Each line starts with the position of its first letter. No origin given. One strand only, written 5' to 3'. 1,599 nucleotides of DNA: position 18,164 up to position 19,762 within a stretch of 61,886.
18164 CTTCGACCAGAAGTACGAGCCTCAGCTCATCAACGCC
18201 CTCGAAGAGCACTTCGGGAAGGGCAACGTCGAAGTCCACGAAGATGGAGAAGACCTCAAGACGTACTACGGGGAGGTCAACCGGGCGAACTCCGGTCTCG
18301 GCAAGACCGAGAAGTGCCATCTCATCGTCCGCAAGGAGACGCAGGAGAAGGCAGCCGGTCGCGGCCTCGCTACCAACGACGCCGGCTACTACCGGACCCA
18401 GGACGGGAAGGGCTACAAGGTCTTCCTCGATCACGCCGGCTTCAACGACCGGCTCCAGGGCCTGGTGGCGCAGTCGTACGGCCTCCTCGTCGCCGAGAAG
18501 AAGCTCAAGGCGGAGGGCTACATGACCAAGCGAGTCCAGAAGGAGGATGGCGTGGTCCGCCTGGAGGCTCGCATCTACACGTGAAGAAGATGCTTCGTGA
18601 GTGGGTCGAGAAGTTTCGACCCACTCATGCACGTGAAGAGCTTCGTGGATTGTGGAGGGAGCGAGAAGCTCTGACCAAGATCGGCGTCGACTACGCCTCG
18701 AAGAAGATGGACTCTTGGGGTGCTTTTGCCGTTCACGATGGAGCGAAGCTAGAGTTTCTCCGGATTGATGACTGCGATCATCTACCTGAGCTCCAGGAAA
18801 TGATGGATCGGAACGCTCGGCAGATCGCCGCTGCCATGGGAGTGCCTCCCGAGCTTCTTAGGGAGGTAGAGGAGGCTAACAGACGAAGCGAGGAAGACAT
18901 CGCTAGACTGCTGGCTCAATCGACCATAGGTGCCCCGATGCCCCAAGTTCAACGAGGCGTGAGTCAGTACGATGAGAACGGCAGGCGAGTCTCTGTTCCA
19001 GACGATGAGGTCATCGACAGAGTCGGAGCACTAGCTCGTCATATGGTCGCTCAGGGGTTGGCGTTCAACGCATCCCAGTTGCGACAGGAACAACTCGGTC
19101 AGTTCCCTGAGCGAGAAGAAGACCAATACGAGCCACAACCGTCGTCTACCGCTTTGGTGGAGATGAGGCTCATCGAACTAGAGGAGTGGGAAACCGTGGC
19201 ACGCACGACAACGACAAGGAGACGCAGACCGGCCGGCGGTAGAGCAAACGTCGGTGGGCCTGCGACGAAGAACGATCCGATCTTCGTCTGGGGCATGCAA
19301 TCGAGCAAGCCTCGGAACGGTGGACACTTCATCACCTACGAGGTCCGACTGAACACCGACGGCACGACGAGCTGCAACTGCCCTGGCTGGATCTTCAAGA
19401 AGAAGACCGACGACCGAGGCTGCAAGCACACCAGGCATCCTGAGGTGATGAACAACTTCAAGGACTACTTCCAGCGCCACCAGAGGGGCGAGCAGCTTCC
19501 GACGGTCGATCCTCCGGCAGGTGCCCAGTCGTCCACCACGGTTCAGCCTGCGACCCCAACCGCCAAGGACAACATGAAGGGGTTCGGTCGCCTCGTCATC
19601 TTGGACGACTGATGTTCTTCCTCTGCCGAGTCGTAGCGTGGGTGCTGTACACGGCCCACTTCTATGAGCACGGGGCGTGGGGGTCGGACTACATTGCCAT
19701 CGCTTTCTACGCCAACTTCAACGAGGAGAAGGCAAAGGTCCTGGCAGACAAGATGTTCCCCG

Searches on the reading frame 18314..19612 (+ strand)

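Call 13: search_protein_families(library=phrogs, proteins=[window:18314-19612:+], max_evalue=0.001)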
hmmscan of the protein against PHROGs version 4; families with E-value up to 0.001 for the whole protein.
window:18314-19612:+ (432 aa): 0 families

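Call 14: search_protein_families(library=pfam, proteins=[window:18314-19612:+], max_evalue=0.001)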
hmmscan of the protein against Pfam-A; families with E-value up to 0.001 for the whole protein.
window:18314-19612:+ (432 aa): 1 family
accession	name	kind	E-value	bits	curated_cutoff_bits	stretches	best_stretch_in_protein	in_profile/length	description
PF04860.17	Phage_portal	-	0.00074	19.2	39.1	0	143-206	201-262/321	Phage portal protein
